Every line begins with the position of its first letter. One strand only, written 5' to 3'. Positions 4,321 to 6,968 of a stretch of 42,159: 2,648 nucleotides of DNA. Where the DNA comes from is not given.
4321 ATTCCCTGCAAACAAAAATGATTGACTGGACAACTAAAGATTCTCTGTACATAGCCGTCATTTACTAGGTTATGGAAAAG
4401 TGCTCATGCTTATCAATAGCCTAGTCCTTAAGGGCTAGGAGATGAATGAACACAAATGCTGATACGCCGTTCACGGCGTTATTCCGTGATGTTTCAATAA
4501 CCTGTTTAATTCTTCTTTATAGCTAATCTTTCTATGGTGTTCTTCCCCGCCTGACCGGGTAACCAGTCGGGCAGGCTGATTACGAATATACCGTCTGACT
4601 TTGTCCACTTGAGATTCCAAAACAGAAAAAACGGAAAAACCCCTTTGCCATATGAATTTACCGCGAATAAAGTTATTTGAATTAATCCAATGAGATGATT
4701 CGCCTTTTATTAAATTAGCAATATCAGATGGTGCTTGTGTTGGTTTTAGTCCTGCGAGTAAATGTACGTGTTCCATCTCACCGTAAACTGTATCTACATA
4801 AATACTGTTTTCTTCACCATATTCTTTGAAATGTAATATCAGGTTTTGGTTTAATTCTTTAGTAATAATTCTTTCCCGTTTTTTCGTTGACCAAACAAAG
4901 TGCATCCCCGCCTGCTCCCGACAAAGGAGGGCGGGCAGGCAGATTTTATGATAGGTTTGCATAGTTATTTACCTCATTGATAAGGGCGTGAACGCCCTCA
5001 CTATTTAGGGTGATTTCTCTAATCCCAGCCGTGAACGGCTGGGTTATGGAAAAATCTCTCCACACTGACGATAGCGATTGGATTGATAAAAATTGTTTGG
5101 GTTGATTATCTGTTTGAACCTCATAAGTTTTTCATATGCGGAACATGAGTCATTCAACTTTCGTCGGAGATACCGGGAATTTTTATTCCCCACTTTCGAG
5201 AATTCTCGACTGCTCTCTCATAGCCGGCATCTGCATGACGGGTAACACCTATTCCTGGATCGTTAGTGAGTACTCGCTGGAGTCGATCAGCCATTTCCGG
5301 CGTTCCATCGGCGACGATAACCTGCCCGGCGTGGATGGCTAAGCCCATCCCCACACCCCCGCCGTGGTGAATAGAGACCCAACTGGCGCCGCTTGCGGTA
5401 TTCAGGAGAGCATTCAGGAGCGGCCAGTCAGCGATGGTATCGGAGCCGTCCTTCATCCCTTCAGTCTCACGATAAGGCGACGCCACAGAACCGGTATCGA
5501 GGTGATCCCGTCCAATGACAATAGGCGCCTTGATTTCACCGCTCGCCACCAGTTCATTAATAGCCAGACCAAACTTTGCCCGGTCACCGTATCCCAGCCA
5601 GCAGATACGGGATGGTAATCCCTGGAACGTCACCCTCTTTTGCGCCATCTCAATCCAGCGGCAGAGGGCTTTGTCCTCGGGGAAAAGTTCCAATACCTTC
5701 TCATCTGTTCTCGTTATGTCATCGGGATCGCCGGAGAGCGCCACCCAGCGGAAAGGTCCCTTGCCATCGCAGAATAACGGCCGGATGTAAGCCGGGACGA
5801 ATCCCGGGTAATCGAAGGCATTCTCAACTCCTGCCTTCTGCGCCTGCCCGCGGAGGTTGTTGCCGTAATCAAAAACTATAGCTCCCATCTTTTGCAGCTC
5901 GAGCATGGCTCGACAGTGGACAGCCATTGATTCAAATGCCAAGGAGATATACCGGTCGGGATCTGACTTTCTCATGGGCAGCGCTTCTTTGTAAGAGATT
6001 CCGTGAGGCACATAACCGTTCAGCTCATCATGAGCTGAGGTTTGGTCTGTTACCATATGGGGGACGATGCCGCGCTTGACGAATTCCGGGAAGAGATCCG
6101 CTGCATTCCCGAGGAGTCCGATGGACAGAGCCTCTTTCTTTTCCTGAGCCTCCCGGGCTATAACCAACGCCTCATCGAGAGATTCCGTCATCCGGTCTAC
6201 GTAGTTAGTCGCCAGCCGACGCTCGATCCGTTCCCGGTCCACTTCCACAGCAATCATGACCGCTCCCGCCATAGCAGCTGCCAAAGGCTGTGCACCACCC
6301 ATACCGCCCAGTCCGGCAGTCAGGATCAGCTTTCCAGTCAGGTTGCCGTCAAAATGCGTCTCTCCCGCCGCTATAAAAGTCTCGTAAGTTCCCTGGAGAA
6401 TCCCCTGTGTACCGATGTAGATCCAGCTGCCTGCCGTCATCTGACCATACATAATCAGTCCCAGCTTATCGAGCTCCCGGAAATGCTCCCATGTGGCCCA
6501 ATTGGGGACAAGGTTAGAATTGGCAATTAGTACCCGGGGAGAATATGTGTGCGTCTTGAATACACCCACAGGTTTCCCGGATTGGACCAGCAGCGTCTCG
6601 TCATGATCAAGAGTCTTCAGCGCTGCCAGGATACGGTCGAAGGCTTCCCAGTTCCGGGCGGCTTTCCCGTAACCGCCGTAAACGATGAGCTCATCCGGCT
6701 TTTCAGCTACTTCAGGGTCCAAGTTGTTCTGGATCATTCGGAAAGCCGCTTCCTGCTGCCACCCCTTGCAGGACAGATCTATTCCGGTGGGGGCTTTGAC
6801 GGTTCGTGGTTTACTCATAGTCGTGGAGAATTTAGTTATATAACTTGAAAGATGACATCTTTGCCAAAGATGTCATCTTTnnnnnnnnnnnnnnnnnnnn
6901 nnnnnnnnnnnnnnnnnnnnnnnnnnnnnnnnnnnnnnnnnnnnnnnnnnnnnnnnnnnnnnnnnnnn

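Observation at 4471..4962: HUH (RAYT-like) transposase gene carries two in-frame palindromic-element insertions, reminiscent of Rickettsia palindromic elements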

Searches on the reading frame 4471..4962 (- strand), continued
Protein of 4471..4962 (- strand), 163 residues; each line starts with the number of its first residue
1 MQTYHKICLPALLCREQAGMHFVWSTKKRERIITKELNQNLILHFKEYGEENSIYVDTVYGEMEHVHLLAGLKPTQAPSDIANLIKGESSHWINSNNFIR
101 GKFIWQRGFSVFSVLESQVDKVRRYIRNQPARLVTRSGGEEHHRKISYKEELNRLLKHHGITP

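Call 63: fold_search(model_id=the predicted structure, library=pdb)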
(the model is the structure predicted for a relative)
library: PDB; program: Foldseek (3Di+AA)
matches with E <= 10: 971; with E <= 0.001: 30
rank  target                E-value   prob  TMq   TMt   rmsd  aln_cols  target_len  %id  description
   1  2xma_E                5.7e-08  1.00  0.56  0.65  11.7       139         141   23  DEINOCOCCUS RADIODURANS ISDRA2 TRANSPOSASE RIGHT END DNA COMPLEX (released 2010-10-13)
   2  2xma_A                8.8e-08  1.00  0.56  0.65  11.7       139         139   23  DEINOCOCCUS RADIODURANS ISDRA2 TRANSPOSASE RIGHT END DNA COMPLEX (released 2010-10-13)
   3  2xma_B                1.1e-07  1.00  0.56  0.67   7.9       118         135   24  DEINOCOCCUS RADIODURANS ISDRA2 TRANSPOSASE RIGHT END DNA COMPLEX (released 2010-10-13)
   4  2xo6_D                1.1e-07  1.00  0.55  0.69   8.1       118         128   24  DEINOCOCCUS RADIODURANS ISDRA2 TRANSPOSASE Y132F MUTANT COMPLEXED WITH LEFT END RECOGNITION AND CLEAVAGE SITE (released 2010-10-13)
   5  2xqc_D                1.7e-07  1.00  0.55  0.67   8.0       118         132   24  DEINOCOCCUS RADIODURANS ISDRA2 TRANSPOSASE COMPLEXED WITH LEFT END RECOGNITION AND CLEAVAGE SITE AND ZN (released 2010-10-13)
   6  2xm3_D                2.3e-07  1.00  0.55  0.69   8.4       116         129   24  Deinococcus radiodurans ISDra2 Transposase Left end DNA complex (released 2010-10-13)
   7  2xm3_B                3.5e-07  1.00  0.53  0.66   6.6       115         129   23  Deinococcus radiodurans ISDra2 Transposase Left end DNA complex (released 2010-10-13)
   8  2xo6_A                4.5e-07  1.00  0.56  0.68   8.0       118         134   24  DEINOCOCCUS RADIODURANS ISDRA2 TRANSPOSASE Y132F MUTANT COMPLEXED WITH LEFT END RECOGNITION AND CLEAVAGE SITE (released 2010-10-13)
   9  2vjv_A                4.5e-07  1.00  0.54  0.69   7.5       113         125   20  Crystal structure of the IS608 transposase in complex with left end 26-mer DNA hairpin and a 6-mer DNA representing th (released 2008-02-19)
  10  2vih_B                5.1e-07  1.00  0.55  0.69   8.8       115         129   21  CRYSTAL STRUCTURE OF THE IS608 TRANSPOSASE IN COMPLEX WITH Left END 26-MER DNA (released 2008-02-19)
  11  2fyx_A                6.1e-07  1.00  0.56  0.70   6.3       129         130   21  Crystal structure of a putative transposase (dr_0177) from deinococcus radiodurans r1 at 1.90 A resolution (released 2006-02-21)
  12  2ec2_E                1.2e-06  1.00  0.55  0.68   9.0       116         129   28  Crystal structure of transposase from Sulfolobus tokodaii (released 2007-02-27)
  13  2xm3_C                1.3e-06  1.00  0.54  0.68   6.4       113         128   24  Deinococcus radiodurans ISDra2 Transposase Left end DNA complex (released 2010-10-13)
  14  2vju_B                1.4e-06  1.00  0.54  0.65   8.1       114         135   21  Crystal structure of the IS608 transposase in complex with the complete Right end 35-mer DNA and manganese (released 2008-02-19)
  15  2f4f_A                1.5e-06  1.00  0.54  0.67   9.1       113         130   27  Crystal structure of IS200 transposase (released 2005-12-13)
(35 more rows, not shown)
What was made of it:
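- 4471..4962 (-): 163-aa ORF for an IS200-like Y1 HUH protein (TnpA-Y1 subclass 1.2). It has HVH at residues 65-67, WQ at 105-106, Y125 and Q129, and HH at 142-143. Call 63: best structural matches are the ISDra2, IS608 and IS200 TnpA proteins.
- Closest known: IS200/IS605 single-strand transposition and its miniature derivatives. Same: The Y1 HUH fold is shared (call 63).
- Closest known: REP/RAYT 'REPtron'. Different: The fold is closer to IS200 TnpA than to 4ER8 (call 63).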

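Call 68: predict_structure(alignment_id=A4)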
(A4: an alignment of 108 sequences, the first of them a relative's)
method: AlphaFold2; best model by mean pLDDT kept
length: 142 residues; sequences in the alignment: 108
mean_pLDDT: 90.6   pTM: 0.83
mean pLDDT of the five models: 90.6, 90.1, 88.8, 88.6, 88.4
residues with pLDDT >= 90: 109; 70-90: 25; 50-70: 7; < 50: 1
segments of 3 or more residues with pLDDT < 50: none
pLDDT, mean of each block of 10 residues (from residue 1): 73 95 95 96 95 95 93 97 96 96 94 90 79 80 64
secondary structure, 60 per line:
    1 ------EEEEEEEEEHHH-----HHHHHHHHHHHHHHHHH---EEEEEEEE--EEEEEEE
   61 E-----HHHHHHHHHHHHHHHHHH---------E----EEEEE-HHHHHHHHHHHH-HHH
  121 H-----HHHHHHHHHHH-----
elements in order: E7-15 H24-40 E44-51 E54-61 H67-84 E99-103 H105-116 H118-121 H127-137
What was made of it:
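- In P0002 the site lies at a helix-kink-helix junction just after Q118 (call 68).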

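Call 69: find_related_loci(query=P0002, collection=metagenome_contigs, flank=4000)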
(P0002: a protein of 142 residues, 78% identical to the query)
Query P0002 (142 aa) in metagenome_contigs; peptide patterns used: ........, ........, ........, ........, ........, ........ (x = any residue, [..] = any of these).
600 stretches matched a pattern (row limit reached: there are more); 570 encode a relative of the query (tblastn E <= 1e-3); the best 80 are kept; 80 distinct loci.
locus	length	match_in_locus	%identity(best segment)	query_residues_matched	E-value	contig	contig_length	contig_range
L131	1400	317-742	85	1-142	3e-89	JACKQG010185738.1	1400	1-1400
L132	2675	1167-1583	54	2-140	2e-50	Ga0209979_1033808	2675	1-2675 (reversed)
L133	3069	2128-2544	52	3-141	8e-47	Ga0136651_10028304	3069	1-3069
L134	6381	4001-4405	56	3-136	4e-46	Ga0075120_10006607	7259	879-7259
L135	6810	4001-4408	49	4-139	8e-46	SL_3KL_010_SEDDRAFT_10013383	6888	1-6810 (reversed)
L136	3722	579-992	51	4-141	4e-45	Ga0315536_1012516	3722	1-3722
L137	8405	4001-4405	47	2-136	2e-43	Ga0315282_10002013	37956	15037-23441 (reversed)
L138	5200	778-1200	49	1-141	1e-43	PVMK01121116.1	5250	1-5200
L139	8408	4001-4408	49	4-139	3e-43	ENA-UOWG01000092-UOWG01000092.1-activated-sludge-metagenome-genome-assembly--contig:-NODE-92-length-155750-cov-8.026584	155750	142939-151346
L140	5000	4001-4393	50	3-133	2e-42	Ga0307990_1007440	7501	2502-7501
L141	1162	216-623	49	4-139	9e-44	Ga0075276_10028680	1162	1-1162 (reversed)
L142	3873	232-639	49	4-139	3e-42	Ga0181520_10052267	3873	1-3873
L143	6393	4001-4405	47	4-138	5e-42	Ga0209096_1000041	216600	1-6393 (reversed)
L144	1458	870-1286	50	2-140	8e-43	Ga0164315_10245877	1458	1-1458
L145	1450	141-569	49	2-142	2e-42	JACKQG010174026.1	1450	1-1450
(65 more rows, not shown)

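Call 73: search_protein_families(library=ncbifam, proteins=[window:4471-4962:-, P0002], max_evalue=0.001)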
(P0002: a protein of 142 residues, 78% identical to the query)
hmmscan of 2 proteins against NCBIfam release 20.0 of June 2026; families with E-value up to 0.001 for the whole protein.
window:4471-4962:- (163 aa): 1 family
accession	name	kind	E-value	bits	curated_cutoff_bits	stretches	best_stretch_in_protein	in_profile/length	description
NF033573.1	transpos_IS200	equivalog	2e-21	76.5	55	1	19-128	12-126/126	IS200/IS605 family transposase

P0002 (142 aa): 1 family
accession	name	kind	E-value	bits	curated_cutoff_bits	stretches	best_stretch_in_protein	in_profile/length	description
NF033573.1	transpos_IS200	equivalog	3.1e-22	79.1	55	1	3-117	7-126/126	IS200/IS605 family transposase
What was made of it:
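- On IS200/IS605-family Y1 HUH transposase (PF01797 / NF033573): NF033573 scores 76.5 bits against a cut-off of 55 (call 73).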

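Call 90: find_encoding_contigs(protein=P0016, flank=1500, max_places=2)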
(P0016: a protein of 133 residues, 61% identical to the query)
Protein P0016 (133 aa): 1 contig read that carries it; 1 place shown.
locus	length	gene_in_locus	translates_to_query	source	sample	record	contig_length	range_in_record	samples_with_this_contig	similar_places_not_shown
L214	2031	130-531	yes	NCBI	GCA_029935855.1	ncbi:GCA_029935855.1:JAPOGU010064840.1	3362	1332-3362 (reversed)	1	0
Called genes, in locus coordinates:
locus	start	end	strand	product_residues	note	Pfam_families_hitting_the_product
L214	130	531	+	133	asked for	PF01797:Y1_Tnp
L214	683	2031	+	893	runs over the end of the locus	?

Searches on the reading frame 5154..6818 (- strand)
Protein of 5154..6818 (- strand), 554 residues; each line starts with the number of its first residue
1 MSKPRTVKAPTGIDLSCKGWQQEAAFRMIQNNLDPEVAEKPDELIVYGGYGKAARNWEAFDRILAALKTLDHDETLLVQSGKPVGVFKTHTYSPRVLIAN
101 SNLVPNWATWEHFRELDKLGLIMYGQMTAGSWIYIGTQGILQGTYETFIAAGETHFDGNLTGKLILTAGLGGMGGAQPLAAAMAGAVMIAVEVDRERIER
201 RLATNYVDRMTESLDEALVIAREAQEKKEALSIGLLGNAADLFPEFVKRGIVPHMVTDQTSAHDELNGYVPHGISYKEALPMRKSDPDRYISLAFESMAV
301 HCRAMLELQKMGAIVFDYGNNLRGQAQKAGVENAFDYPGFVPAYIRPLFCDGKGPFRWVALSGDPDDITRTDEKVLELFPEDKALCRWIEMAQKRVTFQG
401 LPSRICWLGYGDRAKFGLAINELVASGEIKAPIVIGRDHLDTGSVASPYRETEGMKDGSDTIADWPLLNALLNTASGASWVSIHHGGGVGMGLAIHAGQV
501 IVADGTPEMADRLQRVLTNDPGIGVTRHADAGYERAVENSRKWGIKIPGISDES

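Call 79: find_homologous_proteins(query=window:5154-6818:-, max_evalue=1e-100)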
Query window:5154-6818:- (554 aa): 8000 proteins with E <= 1e-100 among 8000 candidates; the best 120 are listed.
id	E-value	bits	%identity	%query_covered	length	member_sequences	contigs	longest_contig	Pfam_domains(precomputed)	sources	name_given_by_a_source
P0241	0.0e+0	1227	95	100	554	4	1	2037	PF17392.8,PF17391.8,PF01175.25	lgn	-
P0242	0.0e+0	1147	88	100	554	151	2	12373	PF17392.8,PF17391.8,PF01175.25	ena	-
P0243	0.0e+0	1091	84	100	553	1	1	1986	PF17392.8,PF17391.8,PF01175.25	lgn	-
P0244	0.0e+0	1091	84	100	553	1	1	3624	PF17392.8,PF17391.8,PF01175.25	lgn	-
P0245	0.0e+0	1073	83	99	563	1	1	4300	PF17392.8,PF17391.8,PF01175.25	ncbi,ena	-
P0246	0.0e+0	1051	82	98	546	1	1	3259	PF17392.8,PF17391.8,PF01175.25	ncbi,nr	ncbi:MAG: urocanate hydratase [Candidatus Marinimicrobia bacterium]|nr:urocanate hydratase [Candidat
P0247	0.0e+0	1048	81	98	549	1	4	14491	PF17392.8,PF17391.8,PF01175.25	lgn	-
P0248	0.0e+0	1045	81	98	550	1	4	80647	PF17392.8,PF17391.8,PF01175.25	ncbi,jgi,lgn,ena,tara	jgi:urocanate hydratase|tara:strand:- start:16971 stop:18623 length:1653 start_codon:yes stop_codon:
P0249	0.0e+0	1043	81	99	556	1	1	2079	PF17392.8,PF17391.8,PF01175.25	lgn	-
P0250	0.0e+0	1042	81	98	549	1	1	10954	PF17392.8,PF17391.8,PF01175.25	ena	-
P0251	0.0e+0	1042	81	99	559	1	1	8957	PF17392.8,PF17391.8,PF01175.25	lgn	-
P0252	0.0e+0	1040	81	98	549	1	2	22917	PF17392.8,PF17391.8,PF01175.25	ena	-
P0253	0.0e+0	1039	80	99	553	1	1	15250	PF17392.8,PF17391.8,PF01175.25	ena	-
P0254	0.0e+0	1039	81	98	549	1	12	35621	PF17392.8,PF17391.8,PF01175.25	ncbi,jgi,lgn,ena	-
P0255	0.0e+0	1038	80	98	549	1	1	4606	PF17392.8,PF17391.8,PF01175.25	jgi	-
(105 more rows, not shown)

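Call 80: find_encoding_contigs(protein=P0242, flank=6000, max_places=2)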
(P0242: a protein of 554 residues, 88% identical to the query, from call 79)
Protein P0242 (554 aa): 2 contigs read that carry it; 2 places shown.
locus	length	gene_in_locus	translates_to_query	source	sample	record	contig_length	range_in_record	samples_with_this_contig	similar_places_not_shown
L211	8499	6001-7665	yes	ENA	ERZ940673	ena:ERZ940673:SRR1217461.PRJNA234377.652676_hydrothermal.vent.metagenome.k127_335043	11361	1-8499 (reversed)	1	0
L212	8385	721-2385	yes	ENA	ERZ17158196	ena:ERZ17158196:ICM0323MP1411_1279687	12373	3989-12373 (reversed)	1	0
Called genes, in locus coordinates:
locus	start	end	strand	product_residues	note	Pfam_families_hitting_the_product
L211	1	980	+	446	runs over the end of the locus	PF00344:SecY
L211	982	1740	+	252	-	PF00557:Peptidase_M24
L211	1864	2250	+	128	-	PF00416:Ribosomal_S13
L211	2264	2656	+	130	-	PF00411:Ribosomal_S11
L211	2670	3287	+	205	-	PF00163:Ribosomal_S4, PF01479:S4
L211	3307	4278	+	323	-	PF01193:RNA_pol_L, PF01000:RNA_pol_A_bac, PF03118:RNA_pol_A_CTD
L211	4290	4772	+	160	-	PF01196:Ribosomal_L17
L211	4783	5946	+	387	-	PF02638:GHL10, PF14871:GHL6 (weak)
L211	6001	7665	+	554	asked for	PF17391:Urocanase_N, PF01175:Urocanase, PF17392:Urocanase_C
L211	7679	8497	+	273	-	?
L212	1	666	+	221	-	?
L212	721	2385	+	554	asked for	PF17391:Urocanase_N, PF01175:Urocanase, PF17392:Urocanase_C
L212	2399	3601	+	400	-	PF01979:Amidohydro_1, PF07969:Amidohydro_3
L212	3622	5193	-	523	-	-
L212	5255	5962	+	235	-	PF08207:EFP_N, PF01132:EFP, PF09285:Elong-fact-P_C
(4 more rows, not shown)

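Call 81: find_encoding_contigs(protein=P0241, flank=2000, max_places=2)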
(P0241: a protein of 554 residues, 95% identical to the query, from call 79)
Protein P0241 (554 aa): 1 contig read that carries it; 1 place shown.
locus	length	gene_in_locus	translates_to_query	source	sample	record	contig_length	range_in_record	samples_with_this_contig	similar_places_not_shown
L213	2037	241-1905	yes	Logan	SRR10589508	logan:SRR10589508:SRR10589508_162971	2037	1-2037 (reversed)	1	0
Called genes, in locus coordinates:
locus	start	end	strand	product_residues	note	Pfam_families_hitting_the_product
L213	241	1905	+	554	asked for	PF17391:Urocanase_N, PF01175:Urocanase, PF17392:Urocanase_C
